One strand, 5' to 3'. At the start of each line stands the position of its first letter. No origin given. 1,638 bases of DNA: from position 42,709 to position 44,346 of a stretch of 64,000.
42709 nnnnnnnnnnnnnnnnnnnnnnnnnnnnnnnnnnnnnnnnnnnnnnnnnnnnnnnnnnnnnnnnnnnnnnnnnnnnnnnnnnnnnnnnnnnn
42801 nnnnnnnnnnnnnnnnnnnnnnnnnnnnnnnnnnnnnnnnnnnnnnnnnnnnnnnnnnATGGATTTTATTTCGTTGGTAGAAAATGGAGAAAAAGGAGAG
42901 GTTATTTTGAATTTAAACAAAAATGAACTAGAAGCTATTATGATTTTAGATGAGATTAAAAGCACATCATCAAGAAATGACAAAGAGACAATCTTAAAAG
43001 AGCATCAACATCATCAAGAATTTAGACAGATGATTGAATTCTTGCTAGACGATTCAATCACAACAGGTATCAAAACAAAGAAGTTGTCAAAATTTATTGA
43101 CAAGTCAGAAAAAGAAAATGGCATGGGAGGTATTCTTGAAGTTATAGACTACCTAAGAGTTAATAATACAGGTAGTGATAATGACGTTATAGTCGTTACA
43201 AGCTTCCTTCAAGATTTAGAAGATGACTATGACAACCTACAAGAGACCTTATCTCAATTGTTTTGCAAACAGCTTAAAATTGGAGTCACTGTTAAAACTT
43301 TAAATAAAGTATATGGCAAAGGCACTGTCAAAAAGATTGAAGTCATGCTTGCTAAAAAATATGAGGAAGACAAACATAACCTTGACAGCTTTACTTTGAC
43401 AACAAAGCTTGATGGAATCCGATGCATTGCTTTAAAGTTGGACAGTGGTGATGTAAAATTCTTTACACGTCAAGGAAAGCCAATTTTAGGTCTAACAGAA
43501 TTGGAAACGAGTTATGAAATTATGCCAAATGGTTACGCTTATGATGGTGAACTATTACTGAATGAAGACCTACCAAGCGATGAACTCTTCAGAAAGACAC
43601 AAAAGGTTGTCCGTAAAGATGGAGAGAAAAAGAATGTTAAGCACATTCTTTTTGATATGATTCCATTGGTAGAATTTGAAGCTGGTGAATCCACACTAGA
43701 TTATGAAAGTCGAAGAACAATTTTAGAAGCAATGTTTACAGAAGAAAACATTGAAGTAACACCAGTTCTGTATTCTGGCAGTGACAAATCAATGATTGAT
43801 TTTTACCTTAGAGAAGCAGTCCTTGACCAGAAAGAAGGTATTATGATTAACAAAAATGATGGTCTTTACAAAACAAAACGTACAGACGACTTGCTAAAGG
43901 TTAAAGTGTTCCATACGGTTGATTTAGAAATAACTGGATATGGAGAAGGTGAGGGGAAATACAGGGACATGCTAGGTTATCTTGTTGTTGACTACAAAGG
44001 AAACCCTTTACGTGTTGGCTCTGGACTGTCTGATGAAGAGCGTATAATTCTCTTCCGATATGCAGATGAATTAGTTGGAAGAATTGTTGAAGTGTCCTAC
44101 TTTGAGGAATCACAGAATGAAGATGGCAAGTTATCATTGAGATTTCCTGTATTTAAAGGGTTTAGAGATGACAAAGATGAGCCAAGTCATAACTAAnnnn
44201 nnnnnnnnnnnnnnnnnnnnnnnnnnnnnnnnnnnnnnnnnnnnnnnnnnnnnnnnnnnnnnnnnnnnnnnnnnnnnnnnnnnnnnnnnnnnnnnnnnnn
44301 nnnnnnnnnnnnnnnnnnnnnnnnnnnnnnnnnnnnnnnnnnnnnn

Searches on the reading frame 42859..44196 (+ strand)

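Call 7: search_protein_families(library=pfam, proteins=[window:42859-44196:+])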
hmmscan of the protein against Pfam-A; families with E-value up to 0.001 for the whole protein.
window:42859-44196:+ (445 aa): 2 families
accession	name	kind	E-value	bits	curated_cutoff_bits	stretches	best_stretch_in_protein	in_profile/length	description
PF01068.26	DNA_ligase_A_M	-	4.7e-18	66.1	26.2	1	163-349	2-204/204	ATP dependent DNA ligase domain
PF14743.12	DNA_ligase_OB_2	-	5e-13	49.3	28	1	363-436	1-66/66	DNA ligase OB-like domain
